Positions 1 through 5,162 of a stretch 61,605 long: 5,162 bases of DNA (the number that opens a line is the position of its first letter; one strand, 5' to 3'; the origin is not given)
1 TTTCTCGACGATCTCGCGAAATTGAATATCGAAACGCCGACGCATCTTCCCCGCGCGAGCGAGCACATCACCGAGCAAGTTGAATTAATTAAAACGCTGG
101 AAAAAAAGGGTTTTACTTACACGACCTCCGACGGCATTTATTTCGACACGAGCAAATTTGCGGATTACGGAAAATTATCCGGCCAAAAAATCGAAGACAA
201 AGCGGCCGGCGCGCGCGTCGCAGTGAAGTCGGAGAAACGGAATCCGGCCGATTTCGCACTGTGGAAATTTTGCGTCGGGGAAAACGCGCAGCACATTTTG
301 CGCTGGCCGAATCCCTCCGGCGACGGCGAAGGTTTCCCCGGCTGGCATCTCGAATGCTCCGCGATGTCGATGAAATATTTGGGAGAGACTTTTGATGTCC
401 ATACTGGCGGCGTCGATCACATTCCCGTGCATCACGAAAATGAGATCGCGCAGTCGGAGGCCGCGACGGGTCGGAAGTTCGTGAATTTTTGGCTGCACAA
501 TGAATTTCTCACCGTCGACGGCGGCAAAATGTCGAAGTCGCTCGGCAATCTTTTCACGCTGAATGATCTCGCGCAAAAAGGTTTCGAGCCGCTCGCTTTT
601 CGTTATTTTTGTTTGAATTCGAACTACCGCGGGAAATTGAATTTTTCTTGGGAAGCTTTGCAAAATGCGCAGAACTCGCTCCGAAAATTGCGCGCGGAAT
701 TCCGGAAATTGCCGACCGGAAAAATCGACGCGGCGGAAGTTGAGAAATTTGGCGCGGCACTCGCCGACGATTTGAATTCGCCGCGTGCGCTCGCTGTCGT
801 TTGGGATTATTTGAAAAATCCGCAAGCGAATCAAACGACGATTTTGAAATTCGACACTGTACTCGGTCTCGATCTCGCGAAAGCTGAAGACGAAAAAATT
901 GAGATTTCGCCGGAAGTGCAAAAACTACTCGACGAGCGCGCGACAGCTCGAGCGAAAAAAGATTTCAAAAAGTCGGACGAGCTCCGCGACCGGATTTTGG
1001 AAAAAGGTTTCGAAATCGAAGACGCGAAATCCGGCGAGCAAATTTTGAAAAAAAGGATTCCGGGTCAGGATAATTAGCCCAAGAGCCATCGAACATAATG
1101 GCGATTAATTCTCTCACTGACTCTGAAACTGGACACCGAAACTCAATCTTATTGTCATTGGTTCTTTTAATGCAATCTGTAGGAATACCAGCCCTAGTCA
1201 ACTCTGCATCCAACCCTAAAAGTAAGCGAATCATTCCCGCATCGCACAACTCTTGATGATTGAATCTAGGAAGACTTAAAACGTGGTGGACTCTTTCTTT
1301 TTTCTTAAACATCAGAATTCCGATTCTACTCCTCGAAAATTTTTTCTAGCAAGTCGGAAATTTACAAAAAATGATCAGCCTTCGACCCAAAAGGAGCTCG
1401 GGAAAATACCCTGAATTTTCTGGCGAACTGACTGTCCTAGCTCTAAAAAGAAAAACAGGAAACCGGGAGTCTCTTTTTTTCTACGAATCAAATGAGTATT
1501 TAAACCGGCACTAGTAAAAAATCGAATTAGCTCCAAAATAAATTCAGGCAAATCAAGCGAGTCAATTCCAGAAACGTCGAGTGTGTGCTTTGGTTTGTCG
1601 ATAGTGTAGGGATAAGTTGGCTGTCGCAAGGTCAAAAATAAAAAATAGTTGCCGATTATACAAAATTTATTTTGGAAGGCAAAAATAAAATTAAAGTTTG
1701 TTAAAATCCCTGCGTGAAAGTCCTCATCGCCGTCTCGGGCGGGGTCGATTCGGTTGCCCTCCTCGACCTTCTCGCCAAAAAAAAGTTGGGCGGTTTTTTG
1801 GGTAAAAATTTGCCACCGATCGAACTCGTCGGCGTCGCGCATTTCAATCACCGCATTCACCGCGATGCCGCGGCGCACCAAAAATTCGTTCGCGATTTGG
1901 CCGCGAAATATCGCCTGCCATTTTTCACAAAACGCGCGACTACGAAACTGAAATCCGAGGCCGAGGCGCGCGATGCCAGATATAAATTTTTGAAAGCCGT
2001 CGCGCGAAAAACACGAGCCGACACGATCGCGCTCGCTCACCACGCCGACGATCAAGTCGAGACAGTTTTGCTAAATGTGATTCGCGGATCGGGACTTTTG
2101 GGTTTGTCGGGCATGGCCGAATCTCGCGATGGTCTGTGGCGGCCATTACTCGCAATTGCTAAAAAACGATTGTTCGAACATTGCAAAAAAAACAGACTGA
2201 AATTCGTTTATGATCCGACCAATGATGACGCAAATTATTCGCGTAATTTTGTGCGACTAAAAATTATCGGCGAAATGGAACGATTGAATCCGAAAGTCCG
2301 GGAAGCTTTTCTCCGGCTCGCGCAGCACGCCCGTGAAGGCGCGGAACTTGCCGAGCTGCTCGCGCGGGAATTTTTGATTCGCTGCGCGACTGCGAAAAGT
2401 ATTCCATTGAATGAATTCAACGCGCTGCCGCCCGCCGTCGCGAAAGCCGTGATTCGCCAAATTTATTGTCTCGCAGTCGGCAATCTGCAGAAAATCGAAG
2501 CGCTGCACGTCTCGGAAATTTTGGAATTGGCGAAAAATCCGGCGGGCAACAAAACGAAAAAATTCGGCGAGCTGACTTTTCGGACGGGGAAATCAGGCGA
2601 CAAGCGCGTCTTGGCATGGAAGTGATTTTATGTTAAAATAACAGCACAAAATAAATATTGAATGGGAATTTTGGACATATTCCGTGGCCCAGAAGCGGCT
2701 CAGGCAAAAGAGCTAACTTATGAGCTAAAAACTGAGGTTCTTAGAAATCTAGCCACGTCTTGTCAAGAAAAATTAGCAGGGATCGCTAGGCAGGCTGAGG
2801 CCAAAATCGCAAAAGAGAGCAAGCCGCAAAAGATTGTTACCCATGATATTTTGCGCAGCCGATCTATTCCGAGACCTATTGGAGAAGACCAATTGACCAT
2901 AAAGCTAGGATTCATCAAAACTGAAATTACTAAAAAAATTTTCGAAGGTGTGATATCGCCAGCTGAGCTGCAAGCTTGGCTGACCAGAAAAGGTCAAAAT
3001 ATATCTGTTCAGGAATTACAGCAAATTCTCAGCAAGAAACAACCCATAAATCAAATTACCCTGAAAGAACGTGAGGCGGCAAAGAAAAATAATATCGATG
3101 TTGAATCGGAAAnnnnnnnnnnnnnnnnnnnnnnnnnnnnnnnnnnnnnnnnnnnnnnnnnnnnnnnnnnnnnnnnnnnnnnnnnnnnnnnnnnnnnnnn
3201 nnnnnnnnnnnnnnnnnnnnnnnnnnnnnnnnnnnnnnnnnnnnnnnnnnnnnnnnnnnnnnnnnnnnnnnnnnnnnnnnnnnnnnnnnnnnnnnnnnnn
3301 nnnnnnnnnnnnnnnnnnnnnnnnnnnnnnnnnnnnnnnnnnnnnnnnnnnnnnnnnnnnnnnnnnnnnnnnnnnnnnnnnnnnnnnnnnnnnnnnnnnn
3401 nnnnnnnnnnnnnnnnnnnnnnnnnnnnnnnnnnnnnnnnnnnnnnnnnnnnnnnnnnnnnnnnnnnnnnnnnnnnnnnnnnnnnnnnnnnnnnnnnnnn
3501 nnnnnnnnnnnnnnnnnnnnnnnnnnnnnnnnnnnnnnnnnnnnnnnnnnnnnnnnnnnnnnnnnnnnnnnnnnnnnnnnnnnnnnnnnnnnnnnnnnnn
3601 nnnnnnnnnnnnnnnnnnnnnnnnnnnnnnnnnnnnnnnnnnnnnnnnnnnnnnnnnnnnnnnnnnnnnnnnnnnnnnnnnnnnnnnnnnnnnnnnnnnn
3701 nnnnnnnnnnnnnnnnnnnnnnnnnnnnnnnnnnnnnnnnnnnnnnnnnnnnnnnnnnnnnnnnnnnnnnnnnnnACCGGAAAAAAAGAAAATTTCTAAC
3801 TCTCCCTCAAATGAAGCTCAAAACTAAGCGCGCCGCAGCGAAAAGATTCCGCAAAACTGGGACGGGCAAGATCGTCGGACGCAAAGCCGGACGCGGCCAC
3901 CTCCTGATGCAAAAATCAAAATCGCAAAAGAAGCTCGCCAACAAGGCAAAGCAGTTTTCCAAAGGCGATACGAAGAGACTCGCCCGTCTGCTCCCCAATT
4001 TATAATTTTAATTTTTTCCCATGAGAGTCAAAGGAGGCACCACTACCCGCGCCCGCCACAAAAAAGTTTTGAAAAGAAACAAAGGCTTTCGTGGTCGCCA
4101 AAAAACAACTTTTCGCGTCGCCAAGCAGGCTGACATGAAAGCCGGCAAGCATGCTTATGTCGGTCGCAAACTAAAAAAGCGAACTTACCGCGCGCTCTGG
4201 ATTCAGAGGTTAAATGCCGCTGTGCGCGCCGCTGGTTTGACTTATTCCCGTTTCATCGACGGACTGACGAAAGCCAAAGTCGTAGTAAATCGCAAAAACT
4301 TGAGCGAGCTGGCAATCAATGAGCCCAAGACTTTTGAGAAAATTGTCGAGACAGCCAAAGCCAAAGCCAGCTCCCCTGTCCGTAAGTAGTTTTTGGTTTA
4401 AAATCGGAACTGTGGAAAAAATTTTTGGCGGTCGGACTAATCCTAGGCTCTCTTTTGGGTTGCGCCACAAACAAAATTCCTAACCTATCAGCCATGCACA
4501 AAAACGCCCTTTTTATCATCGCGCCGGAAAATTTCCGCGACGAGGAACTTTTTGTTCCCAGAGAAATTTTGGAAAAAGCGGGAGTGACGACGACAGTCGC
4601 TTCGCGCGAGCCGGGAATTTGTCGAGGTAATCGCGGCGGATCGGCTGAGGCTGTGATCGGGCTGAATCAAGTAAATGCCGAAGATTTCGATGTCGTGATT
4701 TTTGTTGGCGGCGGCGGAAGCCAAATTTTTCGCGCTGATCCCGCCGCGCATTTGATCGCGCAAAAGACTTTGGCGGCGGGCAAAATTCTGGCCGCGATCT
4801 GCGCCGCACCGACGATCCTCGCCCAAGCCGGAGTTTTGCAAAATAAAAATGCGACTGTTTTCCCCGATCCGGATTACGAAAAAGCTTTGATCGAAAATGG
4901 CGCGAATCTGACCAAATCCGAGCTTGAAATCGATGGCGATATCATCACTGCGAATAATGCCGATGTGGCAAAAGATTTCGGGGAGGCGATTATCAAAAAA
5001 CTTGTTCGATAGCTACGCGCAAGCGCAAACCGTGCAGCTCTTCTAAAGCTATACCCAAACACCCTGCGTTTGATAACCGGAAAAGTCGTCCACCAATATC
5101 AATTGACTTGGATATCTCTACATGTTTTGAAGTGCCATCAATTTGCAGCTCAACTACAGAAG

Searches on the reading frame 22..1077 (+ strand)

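Call 29: search_protein_families(library=pfam, proteins=[window:22-1077:+], max_evalue=0.001)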
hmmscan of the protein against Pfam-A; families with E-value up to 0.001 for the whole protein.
window:22-1077:+ (351 aa): 4 families
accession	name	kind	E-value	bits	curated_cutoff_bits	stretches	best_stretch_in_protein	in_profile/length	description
PF01406.26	tRNA-synt_1e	-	4.1e-69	233.7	27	1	1-217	90-300/301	tRNA synthetases class I (C) catalytic domain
PF09334.17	tRNA-synt_1g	-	1.6e-07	30.9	20.1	1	148-219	306-377/391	tRNA synthetases class I (M)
PF23493.1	CysS_C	-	8.5e-07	29.4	23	1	294-338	3-47/51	Cysteinyl-tRNA ligase anticodon binding domain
PF09190.17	DALR_2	-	0.0002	22.2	22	0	242-265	1-24/57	DALR domain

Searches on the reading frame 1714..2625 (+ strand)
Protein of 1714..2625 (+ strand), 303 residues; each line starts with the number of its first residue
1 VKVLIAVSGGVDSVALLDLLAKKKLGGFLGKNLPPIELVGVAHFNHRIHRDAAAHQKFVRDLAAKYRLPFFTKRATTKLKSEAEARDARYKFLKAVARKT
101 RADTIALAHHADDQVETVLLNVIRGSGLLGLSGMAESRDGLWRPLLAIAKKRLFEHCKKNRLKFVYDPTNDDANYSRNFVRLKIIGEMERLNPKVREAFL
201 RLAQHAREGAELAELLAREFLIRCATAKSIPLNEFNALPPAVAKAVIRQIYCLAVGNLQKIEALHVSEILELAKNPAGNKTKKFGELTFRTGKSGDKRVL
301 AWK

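Call 29: search_protein_families(library=pfam, proteins=[window:1714-2625:+], max_evalue=0.001)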
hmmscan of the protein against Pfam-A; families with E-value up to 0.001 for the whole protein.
window:1714-2625:+ (303 aa): 1 family
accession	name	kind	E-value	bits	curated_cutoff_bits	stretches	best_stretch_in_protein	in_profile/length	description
PF01171.26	ATP_bind_3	-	4.4e-48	163.9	27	1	2-181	1-180/182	PP-loop family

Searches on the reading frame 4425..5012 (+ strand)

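Call 29: search_protein_families(library=pfam, proteins=[window:4425-5012:+], max_evalue=0.001)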
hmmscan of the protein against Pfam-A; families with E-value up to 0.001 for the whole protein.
window:4425-5012:+ (195 aa): 1 family
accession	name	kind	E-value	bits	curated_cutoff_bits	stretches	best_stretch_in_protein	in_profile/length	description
PF01965.30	DJ-1_PfpI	-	2.7e-32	112.3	26.6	1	27-191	2-164/165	DJ-1/PfpI family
